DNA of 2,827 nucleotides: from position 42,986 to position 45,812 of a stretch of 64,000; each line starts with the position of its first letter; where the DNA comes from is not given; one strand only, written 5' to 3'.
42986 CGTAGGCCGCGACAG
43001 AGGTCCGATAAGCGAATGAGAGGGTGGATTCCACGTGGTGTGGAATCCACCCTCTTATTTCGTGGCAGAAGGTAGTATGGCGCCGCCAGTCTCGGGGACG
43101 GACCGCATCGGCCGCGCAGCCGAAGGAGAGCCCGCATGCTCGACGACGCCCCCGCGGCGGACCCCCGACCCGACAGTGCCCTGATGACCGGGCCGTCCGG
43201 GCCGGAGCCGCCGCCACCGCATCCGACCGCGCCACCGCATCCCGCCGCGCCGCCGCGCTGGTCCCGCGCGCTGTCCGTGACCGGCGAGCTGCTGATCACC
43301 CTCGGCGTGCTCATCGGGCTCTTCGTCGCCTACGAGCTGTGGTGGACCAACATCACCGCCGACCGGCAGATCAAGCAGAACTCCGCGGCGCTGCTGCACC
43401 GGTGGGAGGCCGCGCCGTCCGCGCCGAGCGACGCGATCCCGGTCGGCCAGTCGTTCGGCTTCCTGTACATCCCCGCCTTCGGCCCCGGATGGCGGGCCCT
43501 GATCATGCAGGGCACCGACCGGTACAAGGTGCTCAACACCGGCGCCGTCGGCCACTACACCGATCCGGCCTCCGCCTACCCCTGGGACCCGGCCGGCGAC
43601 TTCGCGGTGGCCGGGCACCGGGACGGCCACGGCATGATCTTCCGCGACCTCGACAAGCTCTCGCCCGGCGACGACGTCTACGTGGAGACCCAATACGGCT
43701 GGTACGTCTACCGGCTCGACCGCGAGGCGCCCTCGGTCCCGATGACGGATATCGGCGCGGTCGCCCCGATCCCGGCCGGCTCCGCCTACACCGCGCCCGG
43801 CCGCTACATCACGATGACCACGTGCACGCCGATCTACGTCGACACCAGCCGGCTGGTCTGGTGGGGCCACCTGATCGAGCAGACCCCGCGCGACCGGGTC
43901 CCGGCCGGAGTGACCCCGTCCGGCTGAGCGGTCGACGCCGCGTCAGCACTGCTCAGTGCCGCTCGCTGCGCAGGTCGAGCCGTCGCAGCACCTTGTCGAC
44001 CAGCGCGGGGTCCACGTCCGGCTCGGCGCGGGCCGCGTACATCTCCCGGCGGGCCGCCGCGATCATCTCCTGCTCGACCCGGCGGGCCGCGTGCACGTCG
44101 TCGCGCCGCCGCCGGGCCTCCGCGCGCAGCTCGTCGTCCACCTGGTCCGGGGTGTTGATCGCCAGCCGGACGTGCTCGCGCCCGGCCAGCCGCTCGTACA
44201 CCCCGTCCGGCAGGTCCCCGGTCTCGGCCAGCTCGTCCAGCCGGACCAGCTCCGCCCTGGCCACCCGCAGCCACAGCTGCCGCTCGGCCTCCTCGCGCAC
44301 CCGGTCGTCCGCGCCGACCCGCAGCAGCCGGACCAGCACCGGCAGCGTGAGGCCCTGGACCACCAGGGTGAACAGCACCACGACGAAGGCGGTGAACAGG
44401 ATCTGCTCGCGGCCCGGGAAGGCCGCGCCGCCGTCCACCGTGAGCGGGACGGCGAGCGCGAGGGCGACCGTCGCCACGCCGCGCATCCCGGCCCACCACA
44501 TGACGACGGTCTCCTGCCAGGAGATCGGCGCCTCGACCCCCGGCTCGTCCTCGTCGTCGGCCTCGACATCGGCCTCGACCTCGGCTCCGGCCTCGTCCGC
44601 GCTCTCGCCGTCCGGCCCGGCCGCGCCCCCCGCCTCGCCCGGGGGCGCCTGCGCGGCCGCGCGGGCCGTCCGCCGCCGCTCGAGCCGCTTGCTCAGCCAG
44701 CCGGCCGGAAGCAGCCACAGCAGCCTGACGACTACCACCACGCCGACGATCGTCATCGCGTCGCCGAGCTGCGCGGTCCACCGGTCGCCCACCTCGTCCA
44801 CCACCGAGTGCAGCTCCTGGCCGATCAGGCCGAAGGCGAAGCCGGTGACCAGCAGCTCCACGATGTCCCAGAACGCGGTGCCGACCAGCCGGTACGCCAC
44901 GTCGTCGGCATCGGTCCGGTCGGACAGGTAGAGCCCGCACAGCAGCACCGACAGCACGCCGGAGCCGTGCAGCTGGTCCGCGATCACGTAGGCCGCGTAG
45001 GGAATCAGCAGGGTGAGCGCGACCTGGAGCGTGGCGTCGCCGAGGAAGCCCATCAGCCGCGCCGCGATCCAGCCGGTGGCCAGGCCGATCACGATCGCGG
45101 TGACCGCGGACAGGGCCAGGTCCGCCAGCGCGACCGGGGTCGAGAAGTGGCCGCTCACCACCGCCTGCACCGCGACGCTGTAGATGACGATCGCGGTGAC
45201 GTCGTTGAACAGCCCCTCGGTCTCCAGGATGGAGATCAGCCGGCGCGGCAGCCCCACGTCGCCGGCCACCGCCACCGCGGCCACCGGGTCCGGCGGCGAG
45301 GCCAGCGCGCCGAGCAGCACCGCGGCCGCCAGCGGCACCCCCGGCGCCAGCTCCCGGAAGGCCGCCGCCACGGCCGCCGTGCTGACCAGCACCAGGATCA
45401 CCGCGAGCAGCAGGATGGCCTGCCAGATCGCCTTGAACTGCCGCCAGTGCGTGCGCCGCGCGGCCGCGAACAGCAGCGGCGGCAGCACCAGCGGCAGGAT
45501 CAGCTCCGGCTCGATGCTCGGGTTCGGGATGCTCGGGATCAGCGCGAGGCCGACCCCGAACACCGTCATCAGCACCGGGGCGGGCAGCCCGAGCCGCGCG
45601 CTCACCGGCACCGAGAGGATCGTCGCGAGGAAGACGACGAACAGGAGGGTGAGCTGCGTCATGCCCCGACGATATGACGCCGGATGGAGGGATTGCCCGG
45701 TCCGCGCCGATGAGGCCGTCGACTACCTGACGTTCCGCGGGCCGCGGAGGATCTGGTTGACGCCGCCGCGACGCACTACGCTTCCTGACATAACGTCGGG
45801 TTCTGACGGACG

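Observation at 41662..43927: Five-domain chaplin-like protein with sortase sorting signal, paired with a class-E sortase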

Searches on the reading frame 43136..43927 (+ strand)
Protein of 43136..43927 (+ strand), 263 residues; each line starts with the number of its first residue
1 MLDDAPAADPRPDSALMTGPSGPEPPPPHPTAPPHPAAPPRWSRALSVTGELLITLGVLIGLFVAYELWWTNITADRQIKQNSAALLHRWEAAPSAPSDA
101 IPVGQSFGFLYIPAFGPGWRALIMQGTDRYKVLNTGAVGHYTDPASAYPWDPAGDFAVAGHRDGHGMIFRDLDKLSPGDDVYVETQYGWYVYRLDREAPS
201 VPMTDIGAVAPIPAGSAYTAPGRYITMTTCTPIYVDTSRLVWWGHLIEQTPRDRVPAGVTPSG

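Call 3: search_protein_families(library=pfam, proteins=[window:43136-43927:+], max_evalue=0.01)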
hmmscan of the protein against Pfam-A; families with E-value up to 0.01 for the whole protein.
window:43136-43927:+ (263 aa): 1 family
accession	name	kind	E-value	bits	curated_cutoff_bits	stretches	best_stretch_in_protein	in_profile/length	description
PF04203.18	Sortase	-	7.2e-22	77.9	26.6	1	110-246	1-124/125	Sortase domain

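Call 4: search_protein_families(library=ncbifam, proteins=[window:43136-43927:+], max_evalue=0.01)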
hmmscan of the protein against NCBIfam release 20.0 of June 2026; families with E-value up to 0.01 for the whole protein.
window:43136-43927:+ (263 aa): 6 families
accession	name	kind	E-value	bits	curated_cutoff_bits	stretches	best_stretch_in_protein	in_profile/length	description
NF033747.1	class_E_sortase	subfamily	7.3e-64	215.5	160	1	47-251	2-210/211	class E sortase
NF058671.1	sortase_SrtD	exception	8.6e-14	51.6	140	1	52-196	4-143/187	class D sortase, LPxTATN-specific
NF033746.1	class_D_sortase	subfamily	7.6e-10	38.7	165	1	103-197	6-90/135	class D sortase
TIGR01076.1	sortase_fam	subfamily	1.5e-08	34.5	39.35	1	123-250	14-131/136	sortase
NF033745.1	class_C_sortase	subfamily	1.4e-07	31.5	160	1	131-244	114-218/220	class C sortase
TIGR03784.1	marine_sortase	equivalog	0.0046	16.6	158.25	1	153-194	90-129/174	class GN sortase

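Call 17: search_solved_structures(query=window:43136-43927:+, show_alignments=2)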
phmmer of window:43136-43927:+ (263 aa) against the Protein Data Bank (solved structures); distinct sequences matched with E-value up to 0.001: 23.
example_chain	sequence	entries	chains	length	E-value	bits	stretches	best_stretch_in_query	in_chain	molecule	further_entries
5cuw_A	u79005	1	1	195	1.2e-36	129.9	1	70-254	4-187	SrtE1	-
5go5_A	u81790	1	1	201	3.3e-26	95.6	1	93-251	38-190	sortase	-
5go6_A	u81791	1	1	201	1.6e-25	93.4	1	93-251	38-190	Putative secreted protein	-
5utt_A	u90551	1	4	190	1.3e-17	67.4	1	98-231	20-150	Sortase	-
5uus_A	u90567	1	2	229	1.4e-16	64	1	83-194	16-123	Possible sortase-like protein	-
9m5j_B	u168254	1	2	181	6.9e-13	51.9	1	104-254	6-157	Peptidase C60, sortase A and B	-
9m4u_B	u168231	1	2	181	1.5e-12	50.8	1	106-254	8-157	Peptidase C60, sortase A and B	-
9iok_A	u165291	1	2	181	1.5e-12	50.8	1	105-254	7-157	Peptidase C60, sortase A and B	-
9iv0_A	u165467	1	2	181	1.6e-12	50.7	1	106-254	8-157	Peptidase C60, sortase A and B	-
9m5i_B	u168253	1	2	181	1.6e-12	50.7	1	106-254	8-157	Peptidase C60, sortase A and B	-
9m2n_A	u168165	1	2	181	1.3e-11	47.7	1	104-254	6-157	Peptidase C60, sortase A and B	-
9m6n_B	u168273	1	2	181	2.9e-11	46.6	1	106-254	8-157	Peptidase C60, sortase A and B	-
9j0t_A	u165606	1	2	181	2.9e-11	46.6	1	105-254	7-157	Peptidase C60, sortase A and B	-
9m2g_A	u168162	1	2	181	3e-11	46.5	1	106-254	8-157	Peptidase C60, sortase A and B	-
8gr6_A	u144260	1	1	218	1.7e-06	30.9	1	109-247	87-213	Sortase-like protein, putative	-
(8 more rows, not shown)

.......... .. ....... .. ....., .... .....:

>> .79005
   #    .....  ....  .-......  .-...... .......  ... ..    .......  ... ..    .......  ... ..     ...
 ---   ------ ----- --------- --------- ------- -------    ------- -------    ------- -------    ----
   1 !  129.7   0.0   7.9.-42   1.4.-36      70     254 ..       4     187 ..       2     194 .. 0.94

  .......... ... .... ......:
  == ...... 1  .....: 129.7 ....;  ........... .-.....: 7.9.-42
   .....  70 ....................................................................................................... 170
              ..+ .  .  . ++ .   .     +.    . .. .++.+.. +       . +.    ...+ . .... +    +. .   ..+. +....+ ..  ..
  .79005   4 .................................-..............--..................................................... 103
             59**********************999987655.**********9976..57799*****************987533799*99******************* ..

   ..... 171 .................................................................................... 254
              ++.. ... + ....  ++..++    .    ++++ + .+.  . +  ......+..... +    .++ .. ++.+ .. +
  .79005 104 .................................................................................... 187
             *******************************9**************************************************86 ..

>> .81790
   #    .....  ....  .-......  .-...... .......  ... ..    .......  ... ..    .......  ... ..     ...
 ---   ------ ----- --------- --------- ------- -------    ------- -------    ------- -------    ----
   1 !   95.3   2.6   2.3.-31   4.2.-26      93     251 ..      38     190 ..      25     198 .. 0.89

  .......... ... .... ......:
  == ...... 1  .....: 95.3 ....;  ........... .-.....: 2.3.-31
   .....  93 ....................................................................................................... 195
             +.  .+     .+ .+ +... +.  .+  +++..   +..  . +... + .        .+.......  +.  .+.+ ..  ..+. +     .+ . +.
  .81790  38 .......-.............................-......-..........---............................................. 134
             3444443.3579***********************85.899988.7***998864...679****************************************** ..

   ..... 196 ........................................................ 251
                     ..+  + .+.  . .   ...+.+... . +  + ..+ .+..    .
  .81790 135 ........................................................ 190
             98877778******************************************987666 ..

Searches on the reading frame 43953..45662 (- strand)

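Call 3: search_protein_families(library=pfam, proteins=[window:43953-45662:-], max_evalue=0.01)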
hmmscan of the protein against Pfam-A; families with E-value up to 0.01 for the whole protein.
window:43953-45662:- (569 aa): 1 family
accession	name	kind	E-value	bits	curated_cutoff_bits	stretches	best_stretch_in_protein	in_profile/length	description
PF00999.27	Na_H_Exchanger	-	9.3e-59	199.6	26.2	1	13-445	4-374/375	Sodium/hydrogen exchanger, transmembrane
